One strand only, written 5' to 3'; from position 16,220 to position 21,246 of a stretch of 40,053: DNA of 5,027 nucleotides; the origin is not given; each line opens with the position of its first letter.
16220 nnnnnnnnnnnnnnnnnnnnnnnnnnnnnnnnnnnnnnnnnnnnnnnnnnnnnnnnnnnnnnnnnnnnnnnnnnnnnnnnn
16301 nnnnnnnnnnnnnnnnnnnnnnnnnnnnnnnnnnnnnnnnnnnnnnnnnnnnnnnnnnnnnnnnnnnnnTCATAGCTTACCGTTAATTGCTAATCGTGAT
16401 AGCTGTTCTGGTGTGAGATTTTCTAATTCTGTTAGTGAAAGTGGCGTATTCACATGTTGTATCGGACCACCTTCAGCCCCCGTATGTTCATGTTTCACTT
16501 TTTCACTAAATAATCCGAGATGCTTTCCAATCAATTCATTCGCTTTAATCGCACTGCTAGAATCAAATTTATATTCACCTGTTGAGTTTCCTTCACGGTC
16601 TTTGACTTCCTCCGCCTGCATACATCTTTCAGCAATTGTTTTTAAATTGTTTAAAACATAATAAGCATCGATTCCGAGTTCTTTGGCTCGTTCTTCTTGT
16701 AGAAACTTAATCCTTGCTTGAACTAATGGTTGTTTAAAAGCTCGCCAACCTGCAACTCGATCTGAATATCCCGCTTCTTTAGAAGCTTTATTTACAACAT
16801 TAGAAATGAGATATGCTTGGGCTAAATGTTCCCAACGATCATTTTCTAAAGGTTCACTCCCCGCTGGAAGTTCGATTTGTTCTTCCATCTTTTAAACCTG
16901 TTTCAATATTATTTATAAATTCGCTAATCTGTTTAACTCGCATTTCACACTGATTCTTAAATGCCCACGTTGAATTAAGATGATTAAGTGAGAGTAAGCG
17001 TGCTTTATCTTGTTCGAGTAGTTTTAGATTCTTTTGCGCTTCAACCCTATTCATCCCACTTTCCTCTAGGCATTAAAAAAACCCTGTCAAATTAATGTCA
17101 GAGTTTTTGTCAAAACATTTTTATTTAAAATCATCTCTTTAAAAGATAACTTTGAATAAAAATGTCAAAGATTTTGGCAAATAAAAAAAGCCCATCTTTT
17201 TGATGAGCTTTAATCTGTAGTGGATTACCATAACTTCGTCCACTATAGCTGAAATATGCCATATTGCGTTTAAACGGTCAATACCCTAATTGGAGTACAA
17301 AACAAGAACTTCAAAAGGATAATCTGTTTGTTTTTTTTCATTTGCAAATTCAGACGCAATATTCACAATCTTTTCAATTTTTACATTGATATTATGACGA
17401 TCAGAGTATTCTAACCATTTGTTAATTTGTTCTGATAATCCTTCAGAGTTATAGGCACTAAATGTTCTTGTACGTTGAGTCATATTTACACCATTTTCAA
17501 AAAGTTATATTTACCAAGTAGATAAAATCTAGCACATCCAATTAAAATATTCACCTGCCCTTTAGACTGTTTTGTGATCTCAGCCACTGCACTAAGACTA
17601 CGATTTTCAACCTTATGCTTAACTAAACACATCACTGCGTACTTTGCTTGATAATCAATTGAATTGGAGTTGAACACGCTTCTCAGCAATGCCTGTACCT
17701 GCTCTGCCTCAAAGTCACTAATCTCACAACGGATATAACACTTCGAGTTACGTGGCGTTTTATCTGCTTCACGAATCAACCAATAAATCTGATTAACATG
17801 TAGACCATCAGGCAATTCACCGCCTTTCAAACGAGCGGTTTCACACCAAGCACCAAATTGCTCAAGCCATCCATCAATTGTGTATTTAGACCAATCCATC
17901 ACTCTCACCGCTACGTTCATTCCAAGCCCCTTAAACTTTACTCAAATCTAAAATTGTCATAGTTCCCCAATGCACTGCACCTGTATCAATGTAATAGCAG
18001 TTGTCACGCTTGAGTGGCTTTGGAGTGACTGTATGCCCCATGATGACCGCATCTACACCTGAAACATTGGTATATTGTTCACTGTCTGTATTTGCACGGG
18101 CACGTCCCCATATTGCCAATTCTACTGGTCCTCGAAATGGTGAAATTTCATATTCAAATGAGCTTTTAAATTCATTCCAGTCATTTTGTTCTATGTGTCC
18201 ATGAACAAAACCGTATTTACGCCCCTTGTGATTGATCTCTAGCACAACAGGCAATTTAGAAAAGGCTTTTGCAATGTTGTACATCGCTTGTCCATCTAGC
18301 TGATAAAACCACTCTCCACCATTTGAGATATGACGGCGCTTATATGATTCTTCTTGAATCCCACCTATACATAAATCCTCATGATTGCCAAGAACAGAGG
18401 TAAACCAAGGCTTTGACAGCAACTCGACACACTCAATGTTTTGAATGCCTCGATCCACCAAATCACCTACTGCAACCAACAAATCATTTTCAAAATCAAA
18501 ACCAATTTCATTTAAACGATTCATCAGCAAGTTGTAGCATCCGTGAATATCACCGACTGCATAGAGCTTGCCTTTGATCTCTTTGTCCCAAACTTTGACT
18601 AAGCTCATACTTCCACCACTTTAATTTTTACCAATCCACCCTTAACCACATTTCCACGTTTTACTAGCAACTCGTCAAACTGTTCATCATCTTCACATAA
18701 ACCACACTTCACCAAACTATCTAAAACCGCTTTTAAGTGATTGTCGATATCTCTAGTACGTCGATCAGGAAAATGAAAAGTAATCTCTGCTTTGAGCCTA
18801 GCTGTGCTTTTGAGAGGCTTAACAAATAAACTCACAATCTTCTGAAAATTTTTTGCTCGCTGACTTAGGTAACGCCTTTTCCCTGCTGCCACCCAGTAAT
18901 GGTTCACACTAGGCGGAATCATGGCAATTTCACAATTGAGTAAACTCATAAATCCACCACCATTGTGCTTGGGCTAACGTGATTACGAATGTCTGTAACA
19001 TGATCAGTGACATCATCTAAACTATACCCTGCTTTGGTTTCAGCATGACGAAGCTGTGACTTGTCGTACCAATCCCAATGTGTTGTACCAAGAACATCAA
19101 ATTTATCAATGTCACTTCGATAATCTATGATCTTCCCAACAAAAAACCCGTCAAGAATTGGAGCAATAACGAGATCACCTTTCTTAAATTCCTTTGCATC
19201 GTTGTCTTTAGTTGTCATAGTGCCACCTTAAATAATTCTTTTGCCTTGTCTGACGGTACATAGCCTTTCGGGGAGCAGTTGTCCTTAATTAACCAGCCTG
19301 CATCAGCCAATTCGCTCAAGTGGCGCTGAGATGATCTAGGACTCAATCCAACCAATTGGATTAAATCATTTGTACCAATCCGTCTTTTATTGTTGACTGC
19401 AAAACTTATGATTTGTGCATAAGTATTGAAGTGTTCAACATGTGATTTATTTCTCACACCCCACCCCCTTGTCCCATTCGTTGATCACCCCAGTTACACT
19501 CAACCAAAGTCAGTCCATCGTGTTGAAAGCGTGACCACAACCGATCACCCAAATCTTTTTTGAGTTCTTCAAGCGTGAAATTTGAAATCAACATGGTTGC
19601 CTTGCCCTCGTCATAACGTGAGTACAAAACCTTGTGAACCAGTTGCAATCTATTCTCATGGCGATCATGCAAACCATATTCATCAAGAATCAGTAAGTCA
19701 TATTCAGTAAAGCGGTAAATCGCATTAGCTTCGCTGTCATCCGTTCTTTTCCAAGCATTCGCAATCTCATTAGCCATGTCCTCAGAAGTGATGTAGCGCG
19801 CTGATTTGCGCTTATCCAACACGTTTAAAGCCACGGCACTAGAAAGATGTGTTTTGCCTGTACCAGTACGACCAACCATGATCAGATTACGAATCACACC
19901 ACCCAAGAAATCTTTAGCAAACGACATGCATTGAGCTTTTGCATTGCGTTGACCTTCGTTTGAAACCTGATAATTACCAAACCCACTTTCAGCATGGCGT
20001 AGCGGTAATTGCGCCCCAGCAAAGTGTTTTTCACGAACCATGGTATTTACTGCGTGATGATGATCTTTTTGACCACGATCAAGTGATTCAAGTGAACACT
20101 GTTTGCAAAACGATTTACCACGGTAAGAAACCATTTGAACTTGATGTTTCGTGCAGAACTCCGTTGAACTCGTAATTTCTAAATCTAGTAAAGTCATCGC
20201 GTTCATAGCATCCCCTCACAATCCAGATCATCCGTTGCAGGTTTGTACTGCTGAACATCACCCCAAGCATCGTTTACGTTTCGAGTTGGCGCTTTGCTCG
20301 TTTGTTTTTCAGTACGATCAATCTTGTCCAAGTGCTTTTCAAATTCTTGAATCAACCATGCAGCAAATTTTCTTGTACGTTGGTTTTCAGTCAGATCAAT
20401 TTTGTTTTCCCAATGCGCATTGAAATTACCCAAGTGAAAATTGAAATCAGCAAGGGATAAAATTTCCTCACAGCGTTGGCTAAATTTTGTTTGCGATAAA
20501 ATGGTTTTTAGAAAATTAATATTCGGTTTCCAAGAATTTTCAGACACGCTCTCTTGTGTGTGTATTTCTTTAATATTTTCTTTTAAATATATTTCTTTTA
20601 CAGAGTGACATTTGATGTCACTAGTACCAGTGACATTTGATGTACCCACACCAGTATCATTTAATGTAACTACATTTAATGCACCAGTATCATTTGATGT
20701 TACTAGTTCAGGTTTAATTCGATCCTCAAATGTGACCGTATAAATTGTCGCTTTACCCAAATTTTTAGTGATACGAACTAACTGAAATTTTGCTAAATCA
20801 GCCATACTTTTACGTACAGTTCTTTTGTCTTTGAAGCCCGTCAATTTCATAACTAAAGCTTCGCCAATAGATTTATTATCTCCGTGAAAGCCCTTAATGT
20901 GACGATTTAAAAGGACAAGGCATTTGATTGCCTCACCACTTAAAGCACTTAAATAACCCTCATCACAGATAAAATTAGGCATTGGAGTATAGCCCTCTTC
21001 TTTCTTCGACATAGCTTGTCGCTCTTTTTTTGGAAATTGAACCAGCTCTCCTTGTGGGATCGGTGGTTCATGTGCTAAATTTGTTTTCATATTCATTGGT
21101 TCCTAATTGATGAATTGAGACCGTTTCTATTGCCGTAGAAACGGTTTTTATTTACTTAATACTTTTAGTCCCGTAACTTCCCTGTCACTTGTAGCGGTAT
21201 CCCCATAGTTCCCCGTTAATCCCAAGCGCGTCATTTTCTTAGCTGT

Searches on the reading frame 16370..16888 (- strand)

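Call 78: search_protein_families(library=pfam, proteins=[window:16370-16888:-], max_evalue=0.001)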
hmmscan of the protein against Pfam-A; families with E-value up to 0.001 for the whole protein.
window:16370-16888:- (172 aa): 1 family
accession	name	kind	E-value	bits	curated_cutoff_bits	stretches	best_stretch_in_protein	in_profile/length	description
PF03592.21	Terminase_2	-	5.1e-11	43.8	26.1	1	21-135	7-139/141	Terminase small subunit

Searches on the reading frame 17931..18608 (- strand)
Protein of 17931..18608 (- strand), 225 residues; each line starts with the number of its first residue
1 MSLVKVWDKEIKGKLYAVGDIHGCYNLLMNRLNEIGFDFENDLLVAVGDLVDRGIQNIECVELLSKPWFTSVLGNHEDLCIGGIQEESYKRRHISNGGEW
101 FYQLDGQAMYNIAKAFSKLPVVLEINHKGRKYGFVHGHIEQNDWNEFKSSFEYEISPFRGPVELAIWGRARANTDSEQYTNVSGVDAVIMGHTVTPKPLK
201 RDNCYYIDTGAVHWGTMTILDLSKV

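Call 77: search_protein_families(library=pfam, proteins=[window:17931-18608:-], max_evalue=0.001)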
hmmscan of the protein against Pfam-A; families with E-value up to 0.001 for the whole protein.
window:17931-18608:- (225 aa): 2 families
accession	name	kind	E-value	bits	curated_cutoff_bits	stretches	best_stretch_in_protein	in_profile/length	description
PF00149.33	Metallophos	-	1.5e-18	68.3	21.5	1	14-195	2-190/191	Calcineurin-like phosphoesterase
PF12850.12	Metallophos_2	-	1.9e-06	28.4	27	1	15-215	3-138/154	Calcineurin-like phosphoesterase superfamily domain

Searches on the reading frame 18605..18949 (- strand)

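Call 77: search_protein_families(library=pfam, proteins=[window:18605-18949:-], max_evalue=0.001)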
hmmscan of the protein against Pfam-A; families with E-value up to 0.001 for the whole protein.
window:18605-18949:- (114 aa): 1 family
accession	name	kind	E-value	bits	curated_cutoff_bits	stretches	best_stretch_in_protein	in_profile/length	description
PF05866.16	RusA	-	4.1e-12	47.2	22.8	1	12-99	3-112/124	Endodeoxyribonuclease RusA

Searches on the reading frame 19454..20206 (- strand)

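Call 77: search_protein_families(library=pfam, proteins=[window:19454-20206:-], max_evalue=0.001)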
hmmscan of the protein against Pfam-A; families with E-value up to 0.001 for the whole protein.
window:19454-20206:- (250 aa): 3 families
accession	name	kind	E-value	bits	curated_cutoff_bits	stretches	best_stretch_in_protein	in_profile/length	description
PF01695.23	IstB_IS21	-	2.7e-17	63.5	24.1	1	106-222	93-206/238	IstB-like ATP binding protein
PF00308.24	Bac_DnaA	-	3e-12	47.5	23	1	83-229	13-157/162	Bacterial DnaA ATPAse domain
PF02562.22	PhoH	-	0.00022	21.2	27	1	109-141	23-55/205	PhoH-like protein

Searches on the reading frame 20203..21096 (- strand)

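Call 77: search_protein_families(library=pfam, proteins=[window:20203-21096:-], max_evalue=0.001)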
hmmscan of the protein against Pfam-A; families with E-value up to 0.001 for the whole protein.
window:20203-21096:- (297 aa): 1 family
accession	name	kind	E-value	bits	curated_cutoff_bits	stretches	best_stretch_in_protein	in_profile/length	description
PF04492.19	Phage_rep_O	-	0.00082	20.3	28.7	0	30-111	3-83/95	Bacteriophage replication protein O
